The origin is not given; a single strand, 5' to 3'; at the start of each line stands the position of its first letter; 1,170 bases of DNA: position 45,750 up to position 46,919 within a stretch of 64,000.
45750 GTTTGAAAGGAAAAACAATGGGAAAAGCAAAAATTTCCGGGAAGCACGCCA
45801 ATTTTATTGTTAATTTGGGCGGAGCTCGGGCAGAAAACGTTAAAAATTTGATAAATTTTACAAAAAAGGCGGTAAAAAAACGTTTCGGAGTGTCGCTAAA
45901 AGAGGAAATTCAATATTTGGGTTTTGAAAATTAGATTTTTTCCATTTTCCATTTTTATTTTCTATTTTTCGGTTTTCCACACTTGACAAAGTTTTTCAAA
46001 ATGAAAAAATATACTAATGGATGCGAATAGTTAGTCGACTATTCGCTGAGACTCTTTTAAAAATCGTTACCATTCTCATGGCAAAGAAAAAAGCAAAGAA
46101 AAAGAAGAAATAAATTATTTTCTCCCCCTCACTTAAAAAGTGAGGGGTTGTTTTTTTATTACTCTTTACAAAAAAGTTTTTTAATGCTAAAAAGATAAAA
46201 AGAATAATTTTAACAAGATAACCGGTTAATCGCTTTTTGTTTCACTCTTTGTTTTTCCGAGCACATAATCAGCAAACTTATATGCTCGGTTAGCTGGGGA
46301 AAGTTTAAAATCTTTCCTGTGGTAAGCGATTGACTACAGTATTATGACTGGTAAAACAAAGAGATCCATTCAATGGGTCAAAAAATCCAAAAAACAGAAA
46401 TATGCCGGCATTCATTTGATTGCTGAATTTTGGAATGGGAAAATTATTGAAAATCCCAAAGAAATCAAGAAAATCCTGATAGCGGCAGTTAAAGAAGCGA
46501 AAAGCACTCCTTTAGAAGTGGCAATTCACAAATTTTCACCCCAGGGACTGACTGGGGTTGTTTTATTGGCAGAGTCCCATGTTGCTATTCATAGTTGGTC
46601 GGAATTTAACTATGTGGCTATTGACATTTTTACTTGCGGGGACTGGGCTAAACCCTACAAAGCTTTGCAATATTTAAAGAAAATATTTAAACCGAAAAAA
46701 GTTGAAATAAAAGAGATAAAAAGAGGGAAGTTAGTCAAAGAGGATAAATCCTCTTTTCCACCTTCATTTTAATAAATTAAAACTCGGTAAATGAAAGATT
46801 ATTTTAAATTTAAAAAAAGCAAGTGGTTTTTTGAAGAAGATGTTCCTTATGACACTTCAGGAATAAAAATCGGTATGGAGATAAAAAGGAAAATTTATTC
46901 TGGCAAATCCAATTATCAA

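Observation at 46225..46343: Riboswitch-like three-way-junction leader immediately upstream of S-adenosylmethionine decarboxylase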

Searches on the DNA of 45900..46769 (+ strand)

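Call 6: search_rna_families(source=window, start=45900, end=46450, threshold=evalue, max_evalue=10, show_alignments=3)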
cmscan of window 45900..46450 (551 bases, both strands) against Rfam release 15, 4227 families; matches with E-value up to 10: 26.
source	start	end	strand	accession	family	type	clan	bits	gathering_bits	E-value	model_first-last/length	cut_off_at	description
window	46050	46155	+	RF00515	PyrR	Cis-reg;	-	28.8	54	0.057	1-115/115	no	PyrR binding site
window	46096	46188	+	RF00558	L20_leader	Cis-reg; leader;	-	27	58.7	0.0035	1-127/127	no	Ribosomal protein L20 leader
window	46093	46157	+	RF02371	PyrG_leader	Cis-reg; leader;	-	25.6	65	0.35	1-78/78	no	PyrG leader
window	46099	46160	+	RF02332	TtnuHACA25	Gene; snRNA; snoRNA; HACA-box;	-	22.5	100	0.31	1-111/111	no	Tetrahymena snoRNA TtnuHACA25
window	46053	46155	+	RF02580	tsr31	Gene; sRNA;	-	22.3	50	0.32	1-70/70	no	S. aureus tsr31 small RNA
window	46086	46167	-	RF00616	LhrC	Gene; sRNA;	CL00114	20.5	110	1.4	1-111/111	no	Listeria LhrC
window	46067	46161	+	RF02860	Arrc14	Gene; sRNA;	-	20.3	99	1.4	1-167/167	no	Actinobacillus sRNA 14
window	46077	46153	+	RF04315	manA-II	Cis-reg;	-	19.7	100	0.65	1-147/147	no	manA_II ncRNA motif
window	46184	46264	+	RF01422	snoR116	Gene; snRNA; snoRNA; CD-box;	-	19.5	47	0.44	1-86/86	no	small nucleolar RNA snoR116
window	46062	46149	-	RF00421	SNORA32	Gene; snRNA; snoRNA; HACA-box;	-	19.1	60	2.2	1-121/121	no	Small nucleolar RNA SNORA32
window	46165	46241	-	RF02064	STnc370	Gene; sRNA;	-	19.1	54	9.5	1-71/71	no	Enterobacterial sRNA STnc370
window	46125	46225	-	RF00121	MicC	Gene; sRNA;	-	18.5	90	3.8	1-123/123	no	MicC RNA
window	45949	46022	+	RF03566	mir-4875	Gene; miRNA;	-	18.4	90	0.69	1-73/73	no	mir-4875 microRNA precursor family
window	46245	46363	+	RF04120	MIR5998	Gene; miRNA;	-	18.3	180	0.18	26-148/173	no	MIR5998 microRNA precursor family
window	46096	46169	+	RF04352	Plastid-psbA-4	Cis-reg;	CL00153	18.2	56.8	2.6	1-61/61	no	Plastid-psbA-4 3UTR RNA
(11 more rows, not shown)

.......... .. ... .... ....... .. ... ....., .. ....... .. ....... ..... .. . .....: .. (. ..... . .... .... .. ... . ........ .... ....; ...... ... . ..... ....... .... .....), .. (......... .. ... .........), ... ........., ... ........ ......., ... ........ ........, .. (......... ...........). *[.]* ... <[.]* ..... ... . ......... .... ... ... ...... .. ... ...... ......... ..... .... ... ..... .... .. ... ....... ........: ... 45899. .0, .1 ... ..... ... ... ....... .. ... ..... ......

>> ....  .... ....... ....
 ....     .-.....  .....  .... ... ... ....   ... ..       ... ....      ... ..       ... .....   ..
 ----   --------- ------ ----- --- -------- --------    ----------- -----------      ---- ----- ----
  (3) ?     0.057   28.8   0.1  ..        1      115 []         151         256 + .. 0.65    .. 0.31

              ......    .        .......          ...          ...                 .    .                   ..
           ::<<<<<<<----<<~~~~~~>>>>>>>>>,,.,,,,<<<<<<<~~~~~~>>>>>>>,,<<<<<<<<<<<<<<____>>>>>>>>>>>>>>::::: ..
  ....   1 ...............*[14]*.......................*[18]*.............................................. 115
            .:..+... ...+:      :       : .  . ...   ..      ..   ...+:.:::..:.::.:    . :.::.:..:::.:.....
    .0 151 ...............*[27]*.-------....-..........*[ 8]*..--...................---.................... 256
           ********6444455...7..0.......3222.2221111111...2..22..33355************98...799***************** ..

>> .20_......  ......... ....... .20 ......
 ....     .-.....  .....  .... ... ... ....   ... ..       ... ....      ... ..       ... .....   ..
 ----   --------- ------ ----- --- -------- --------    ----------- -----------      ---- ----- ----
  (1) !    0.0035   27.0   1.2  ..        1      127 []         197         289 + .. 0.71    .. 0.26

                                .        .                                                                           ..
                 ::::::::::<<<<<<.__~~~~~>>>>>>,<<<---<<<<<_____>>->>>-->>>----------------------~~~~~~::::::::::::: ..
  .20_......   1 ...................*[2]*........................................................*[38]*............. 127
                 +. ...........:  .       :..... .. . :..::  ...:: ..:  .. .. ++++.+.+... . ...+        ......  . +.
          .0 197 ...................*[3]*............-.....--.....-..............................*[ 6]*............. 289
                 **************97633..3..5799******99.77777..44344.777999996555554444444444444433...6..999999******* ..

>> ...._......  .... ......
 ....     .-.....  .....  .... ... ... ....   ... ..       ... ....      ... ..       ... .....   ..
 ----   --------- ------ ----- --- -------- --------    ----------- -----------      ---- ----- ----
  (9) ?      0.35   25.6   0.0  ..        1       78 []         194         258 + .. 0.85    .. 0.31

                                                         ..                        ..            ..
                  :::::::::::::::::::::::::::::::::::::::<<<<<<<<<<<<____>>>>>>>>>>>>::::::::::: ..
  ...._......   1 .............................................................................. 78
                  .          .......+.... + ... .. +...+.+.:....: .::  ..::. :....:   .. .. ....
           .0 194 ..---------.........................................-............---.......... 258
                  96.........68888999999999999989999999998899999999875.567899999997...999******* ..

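Call 53: search_rna_families(source=L142, start=1120, end=1250, threshold=evalue, max_evalue=10, show_alignments=2)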
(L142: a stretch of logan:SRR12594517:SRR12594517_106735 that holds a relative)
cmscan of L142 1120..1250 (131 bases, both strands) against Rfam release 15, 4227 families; matches with E-value up to 10: 17.
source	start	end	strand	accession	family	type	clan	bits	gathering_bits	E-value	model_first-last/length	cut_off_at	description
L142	1120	1198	+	RF01434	S_pombe_snR3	Gene; snRNA; snoRNA; HACA-box;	CL00040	16.8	100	0.2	72-167/167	5'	small nucleolar RNA snR3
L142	1129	1204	-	RF02075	STnc230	Gene; sRNA;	-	16.4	50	3.1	1-83/83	no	Enterobacterial sRNA STnc230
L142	1153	1217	+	RF00669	mir-96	Gene; miRNA;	-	16.1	65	0.49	1-78/78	no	mir-96 microRNA precursor family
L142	1145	1205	-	RF00742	MIR162_1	Gene; miRNA;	CL00150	15.7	75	0.34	24-89/112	no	MIR162_1 microRNA precursor family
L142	1120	1196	+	RF01292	snoR2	Gene; snRNA; snoRNA; HACA-box;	CL00042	15.5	44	0.7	4-149/149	5'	Small nucleolar RNA snoR2/U65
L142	1149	1220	+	RF03410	mir-1891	Gene; miRNA;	-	15.5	70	0.96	1-87/87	no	mir-1891 microRNA precursor family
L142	1166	1221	+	RF02075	STnc230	Gene; sRNA;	-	15.4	50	4.8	1-83/83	no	Enterobacterial sRNA STnc230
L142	1133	1217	+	RF02788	snoTBR6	Gene; snRNA; snoRNA; CD-box;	-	13.9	37.6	2.9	1-83/83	no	Small nucleolar RNA TBR6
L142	1167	1215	+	RF00648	MIR396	Gene; miRNA;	-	12.9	80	4.5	1-118/118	no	MIR396 microRNA precursor family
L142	1120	1211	-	RF01577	RNase_P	Gene; ribozyme;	CL00002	12.6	100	4.9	251-354/626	3'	Plasmodium RNase_P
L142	1144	1229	+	RF04209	MIR7533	Gene; miRNA;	-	12.4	230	1.9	82-168/249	no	MIR7533 microRNA precursor family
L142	1120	1176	+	RF00378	Qrr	Gene; sRNA;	-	12.4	50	5.5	48-108/108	5'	Qrr RNA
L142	1173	1243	-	RF01536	TB10Cs5H3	Gene; snRNA; snoRNA; HACA-box;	-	12.4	45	5.6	4-70/70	no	Trypanosomatid snoRNA TB10Cs5H3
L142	1145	1205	+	RF00742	MIR162_1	Gene; miRNA;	CL00150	11.4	75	4.8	24-89/112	no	MIR162_1 microRNA precursor family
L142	1167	1195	-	RF02143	HYMAI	Gene; lncRNA;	-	10.2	80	3.3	213-241/241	no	Hydatidiform mole associated and imprinted conserved region 1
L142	1144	1229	-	RF04209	MIR7533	Gene; miRNA;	-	9.5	230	9.3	83-167/249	no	MIR7533 microRNA precursor family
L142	1120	1225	+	RF01469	rli33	Gene; sRNA;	CL00114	7.4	46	3.6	418-532/532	5'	Listeria sRNA rli33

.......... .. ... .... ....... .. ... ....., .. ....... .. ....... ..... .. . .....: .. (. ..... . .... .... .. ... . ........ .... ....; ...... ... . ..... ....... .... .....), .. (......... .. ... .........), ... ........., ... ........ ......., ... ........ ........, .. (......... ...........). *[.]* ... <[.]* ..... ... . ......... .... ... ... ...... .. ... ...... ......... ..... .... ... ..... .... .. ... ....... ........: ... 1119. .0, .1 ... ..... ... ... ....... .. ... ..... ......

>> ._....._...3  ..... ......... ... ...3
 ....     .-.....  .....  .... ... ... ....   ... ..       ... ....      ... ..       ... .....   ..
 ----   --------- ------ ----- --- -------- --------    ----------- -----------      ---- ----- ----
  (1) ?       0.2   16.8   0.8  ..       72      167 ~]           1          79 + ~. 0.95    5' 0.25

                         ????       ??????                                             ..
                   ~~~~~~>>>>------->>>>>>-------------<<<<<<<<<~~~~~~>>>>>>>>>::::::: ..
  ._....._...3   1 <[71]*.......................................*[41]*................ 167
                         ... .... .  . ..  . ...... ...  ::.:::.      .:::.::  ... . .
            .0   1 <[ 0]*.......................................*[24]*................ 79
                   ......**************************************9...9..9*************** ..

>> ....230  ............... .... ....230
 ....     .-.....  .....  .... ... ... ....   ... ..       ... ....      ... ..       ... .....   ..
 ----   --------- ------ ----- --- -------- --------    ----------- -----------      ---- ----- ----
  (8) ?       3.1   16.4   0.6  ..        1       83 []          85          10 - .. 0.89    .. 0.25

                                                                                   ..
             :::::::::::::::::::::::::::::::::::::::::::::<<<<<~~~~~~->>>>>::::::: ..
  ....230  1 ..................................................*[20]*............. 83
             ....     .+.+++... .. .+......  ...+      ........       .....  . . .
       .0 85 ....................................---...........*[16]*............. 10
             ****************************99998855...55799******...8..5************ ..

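Call 54: search_rna_families(source=L015, start=2900, end=3030, threshold=evalue, max_evalue=10, show_alignments=2)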
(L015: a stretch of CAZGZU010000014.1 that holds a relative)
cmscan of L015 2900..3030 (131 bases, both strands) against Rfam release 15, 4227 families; matches with E-value up to 10: 7.
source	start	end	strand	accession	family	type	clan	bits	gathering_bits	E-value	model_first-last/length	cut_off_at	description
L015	2918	3008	+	RF02194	HPnc0260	Gene; antisense;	-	20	59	6.5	1-156/156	no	Bacterial antisense RNA HPnc0260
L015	2900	2967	+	RF02705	B_rapa_snoR775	Gene; snRNA; snoRNA; HACA-box;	-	17.8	64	1.7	36-127/127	5'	Brassica rapa small nucleolar RNA 775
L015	2938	2957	+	RF01355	CRISPR-DR26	Gene; CRISPR;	-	14.9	39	2.8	1-25/25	no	CRISPR RNA direct repeat element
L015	2946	2987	-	RF00555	L13_leader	Cis-reg; leader;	-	14.9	44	8.3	1-60/60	no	Ribosomal protein L13 leader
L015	2948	2982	+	RF01625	ceN28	Gene; snRNA; snoRNA; CD-box;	-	12.3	70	4.7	1-88/88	no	Caenorhabditis snoRNA ceN28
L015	2920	2946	+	RF02117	FMR1-AS1_1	Gene; lncRNA;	-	8.8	40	6.9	1-56/56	no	FMR1 antisense RNA 1 conserved region 1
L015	2939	2953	-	RF02914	DUF805b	Cis-reg;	CL00115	8.2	35.6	9.2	1-35/35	no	DUF805b RNA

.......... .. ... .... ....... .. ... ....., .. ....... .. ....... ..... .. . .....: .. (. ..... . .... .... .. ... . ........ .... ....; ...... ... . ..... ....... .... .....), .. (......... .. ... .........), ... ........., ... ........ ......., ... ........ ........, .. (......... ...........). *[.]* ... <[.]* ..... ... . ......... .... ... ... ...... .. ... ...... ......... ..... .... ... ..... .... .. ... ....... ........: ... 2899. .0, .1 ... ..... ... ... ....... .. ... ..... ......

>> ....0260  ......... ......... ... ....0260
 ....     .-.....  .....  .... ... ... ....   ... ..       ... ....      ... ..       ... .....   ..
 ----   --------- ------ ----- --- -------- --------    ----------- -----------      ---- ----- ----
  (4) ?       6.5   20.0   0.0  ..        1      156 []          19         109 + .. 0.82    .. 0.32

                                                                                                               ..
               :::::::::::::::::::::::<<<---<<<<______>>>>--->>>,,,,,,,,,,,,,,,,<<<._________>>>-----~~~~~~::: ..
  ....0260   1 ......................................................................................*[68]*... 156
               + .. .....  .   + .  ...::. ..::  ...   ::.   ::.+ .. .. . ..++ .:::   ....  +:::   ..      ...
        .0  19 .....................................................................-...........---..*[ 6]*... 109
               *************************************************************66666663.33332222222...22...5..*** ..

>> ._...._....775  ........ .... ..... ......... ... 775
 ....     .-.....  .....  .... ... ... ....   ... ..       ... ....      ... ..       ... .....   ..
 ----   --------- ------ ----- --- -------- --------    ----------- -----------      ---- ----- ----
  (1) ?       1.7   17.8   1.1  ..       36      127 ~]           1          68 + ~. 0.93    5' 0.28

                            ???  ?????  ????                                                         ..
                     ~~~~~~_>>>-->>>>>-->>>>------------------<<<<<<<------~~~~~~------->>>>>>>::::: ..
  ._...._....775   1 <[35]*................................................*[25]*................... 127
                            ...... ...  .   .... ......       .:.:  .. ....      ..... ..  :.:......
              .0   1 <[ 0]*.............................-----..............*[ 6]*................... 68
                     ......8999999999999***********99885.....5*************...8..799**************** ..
